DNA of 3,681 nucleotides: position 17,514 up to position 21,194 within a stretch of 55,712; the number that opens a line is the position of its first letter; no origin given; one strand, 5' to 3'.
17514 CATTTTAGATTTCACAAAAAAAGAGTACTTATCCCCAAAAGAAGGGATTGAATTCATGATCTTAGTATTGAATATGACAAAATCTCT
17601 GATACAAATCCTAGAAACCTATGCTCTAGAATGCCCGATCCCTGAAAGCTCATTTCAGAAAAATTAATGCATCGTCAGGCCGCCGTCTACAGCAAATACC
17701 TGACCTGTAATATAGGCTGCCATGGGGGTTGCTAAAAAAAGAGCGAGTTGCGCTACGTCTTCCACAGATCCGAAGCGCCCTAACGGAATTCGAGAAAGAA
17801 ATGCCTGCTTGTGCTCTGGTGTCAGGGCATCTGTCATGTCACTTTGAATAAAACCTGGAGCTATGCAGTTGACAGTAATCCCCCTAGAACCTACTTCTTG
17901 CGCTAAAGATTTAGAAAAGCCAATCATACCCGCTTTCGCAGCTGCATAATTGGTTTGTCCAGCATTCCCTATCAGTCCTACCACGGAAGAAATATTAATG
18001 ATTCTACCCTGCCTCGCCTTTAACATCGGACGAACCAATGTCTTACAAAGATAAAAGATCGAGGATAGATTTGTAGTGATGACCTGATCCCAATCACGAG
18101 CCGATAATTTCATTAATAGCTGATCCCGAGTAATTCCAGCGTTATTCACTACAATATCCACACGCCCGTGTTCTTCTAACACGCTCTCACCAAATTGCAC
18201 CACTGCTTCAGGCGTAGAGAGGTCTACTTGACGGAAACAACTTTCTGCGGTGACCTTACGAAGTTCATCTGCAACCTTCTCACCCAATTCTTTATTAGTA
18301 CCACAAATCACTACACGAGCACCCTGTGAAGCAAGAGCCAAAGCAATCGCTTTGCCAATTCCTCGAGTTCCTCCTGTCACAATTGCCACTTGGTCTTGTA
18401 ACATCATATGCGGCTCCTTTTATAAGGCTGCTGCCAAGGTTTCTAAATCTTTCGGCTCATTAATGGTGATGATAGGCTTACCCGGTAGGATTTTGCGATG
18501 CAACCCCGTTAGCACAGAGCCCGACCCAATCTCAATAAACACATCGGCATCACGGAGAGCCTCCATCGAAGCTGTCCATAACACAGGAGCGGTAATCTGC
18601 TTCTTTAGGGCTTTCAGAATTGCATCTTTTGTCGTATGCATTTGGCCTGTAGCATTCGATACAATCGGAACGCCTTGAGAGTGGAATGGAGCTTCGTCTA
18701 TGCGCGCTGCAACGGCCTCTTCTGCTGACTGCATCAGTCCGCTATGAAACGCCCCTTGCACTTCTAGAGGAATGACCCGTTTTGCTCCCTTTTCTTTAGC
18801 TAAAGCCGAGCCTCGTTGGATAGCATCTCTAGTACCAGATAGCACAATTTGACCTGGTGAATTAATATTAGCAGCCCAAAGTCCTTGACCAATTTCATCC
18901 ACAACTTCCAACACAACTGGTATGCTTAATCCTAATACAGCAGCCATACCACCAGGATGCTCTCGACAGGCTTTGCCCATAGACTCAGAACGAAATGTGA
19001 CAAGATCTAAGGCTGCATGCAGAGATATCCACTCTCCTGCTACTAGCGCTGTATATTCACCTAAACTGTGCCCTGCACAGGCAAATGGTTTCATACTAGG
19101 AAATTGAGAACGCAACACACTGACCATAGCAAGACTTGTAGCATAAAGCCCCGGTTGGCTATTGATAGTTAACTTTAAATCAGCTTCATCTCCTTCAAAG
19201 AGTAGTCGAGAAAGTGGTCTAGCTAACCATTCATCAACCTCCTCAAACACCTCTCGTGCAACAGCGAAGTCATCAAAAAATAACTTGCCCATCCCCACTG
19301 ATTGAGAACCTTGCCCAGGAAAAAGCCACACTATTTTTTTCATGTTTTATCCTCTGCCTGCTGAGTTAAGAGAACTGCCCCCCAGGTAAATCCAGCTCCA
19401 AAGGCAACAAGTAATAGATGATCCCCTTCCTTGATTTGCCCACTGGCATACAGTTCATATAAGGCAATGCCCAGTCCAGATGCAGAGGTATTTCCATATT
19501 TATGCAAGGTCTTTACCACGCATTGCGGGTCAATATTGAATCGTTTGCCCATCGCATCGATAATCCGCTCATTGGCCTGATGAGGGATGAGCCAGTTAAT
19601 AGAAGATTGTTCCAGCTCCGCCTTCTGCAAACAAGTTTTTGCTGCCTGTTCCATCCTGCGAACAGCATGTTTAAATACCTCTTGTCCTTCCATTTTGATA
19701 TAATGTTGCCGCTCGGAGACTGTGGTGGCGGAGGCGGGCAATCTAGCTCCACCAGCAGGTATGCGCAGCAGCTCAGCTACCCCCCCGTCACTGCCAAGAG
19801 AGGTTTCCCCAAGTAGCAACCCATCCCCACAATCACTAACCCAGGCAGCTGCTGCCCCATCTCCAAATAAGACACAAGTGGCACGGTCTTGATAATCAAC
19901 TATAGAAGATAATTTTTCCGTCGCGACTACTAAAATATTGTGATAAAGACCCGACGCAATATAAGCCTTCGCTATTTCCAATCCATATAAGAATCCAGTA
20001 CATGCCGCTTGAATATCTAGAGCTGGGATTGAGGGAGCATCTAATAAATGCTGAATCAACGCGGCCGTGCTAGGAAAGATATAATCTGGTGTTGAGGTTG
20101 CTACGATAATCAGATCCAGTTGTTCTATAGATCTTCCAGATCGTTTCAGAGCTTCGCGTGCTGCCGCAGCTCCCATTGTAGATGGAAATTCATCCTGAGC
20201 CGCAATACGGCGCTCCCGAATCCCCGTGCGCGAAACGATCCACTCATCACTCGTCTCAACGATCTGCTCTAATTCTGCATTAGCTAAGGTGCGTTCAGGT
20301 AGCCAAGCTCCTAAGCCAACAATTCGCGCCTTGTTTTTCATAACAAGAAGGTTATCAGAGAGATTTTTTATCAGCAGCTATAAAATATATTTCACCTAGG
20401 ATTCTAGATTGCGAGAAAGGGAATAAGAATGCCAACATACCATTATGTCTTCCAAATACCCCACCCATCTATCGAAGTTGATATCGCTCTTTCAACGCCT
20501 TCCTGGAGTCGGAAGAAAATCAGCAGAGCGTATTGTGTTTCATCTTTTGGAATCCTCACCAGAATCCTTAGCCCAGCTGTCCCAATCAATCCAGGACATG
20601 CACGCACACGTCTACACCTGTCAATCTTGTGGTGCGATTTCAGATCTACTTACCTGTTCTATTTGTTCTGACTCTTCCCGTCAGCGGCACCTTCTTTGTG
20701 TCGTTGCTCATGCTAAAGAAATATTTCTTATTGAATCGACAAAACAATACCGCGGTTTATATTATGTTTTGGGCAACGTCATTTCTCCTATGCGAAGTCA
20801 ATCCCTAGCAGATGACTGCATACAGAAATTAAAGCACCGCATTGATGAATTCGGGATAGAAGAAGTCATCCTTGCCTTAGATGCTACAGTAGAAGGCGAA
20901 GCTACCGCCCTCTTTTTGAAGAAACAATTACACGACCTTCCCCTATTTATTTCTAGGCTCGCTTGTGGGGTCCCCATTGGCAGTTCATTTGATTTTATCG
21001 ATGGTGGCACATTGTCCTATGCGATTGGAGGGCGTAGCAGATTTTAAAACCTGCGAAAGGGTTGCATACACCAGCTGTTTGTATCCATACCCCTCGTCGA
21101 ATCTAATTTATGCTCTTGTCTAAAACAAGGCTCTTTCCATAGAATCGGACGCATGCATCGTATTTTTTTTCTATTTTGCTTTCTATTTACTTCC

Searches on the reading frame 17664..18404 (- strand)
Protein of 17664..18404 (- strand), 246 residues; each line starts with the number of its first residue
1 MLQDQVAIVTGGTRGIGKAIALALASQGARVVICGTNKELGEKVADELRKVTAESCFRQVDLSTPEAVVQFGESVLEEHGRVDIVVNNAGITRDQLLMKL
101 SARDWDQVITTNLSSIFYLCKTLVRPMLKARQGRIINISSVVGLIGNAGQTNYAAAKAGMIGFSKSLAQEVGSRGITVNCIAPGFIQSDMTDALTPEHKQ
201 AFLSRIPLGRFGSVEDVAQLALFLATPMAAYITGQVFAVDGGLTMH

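Call 26: search_protein_families(library=pfam, proteins=[window:17664-18404:-], max_evalue=0.00001)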
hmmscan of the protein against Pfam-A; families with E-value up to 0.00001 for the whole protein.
window:17664-18404:- (246 aa): 4 families
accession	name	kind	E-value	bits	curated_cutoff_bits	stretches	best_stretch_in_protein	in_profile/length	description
PF13561.12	adh_short_C2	-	8.4e-66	222.3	27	1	14-244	6-236/236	Enoyl-(Acyl carrier protein) reductase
PF00106.31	adh_short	-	3.9e-63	212.9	26.6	1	5-196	1-192/195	short chain dehydrogenase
PF08659.16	KR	-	4.8e-22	79.2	22.6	1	8-181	4-173/180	KR domain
PF01370.27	Epimerase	-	3.6e-06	27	20.9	0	8-142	2-116/240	NAD dependent epimerase/dehydratase family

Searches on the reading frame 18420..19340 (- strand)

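Call 26: search_protein_families(library=pfam, proteins=[window:18420-19340:-], max_evalue=0.00001)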
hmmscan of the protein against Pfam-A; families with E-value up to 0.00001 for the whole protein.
window:18420-19340:- (306 aa): 1 family
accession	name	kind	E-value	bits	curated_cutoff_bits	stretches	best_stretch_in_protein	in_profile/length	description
PF00698.26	Acyl_transf_1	-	1.3e-32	114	32.7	1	4-283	1-277/319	Acyl transferase domain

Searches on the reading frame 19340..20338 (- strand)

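Call 26: search_protein_families(library=pfam, proteins=[window:19340-20338:-], max_evalue=0.00001)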
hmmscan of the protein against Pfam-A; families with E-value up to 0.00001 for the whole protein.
window:19340-20338:- (332 aa): 2 families
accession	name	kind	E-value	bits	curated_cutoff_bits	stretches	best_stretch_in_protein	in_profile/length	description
PF08541.16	ACP_syn_III_C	-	2e-32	111.7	26.6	1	237-324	1-88/90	3-Oxoacyl-[acyl-carrier-protein (ACP)] synthase III C terminal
PF08545.16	ACP_syn_III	-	1.1e-27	96.2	24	1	107-185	1-80/80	3-Oxoacyl-[acyl-carrier-protein (ACP)] synthase III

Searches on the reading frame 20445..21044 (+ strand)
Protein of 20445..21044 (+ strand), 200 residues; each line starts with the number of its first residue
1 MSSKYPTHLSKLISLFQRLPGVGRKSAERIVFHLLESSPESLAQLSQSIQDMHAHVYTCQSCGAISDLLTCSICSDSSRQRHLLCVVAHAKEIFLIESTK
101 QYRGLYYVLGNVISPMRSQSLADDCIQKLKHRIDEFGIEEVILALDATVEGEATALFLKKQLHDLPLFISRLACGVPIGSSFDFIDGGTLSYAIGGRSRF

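Call 26: search_protein_families(library=pfam, proteins=[window:20445-21044:+], max_evalue=0.00001)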
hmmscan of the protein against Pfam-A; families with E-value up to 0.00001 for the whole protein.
window:20445-21044:+ (200 aa): 4 families
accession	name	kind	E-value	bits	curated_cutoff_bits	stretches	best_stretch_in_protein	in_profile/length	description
PF21176.3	RecR_HhH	-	2e-14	53.5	27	1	10-52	2-44/45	RecR, helix-hairpin-helix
PF13662.12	Toprim_4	-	3.8e-13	49.9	25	1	84-173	3-85/85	Toprim domain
PF01751.28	Toprim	-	9.6e-07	29.3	23.1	1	84-163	2-81/96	Toprim domain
PF21175.2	RecR_C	-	3.5e-06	26.8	22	1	175-197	1-23/24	RecR, C-terminal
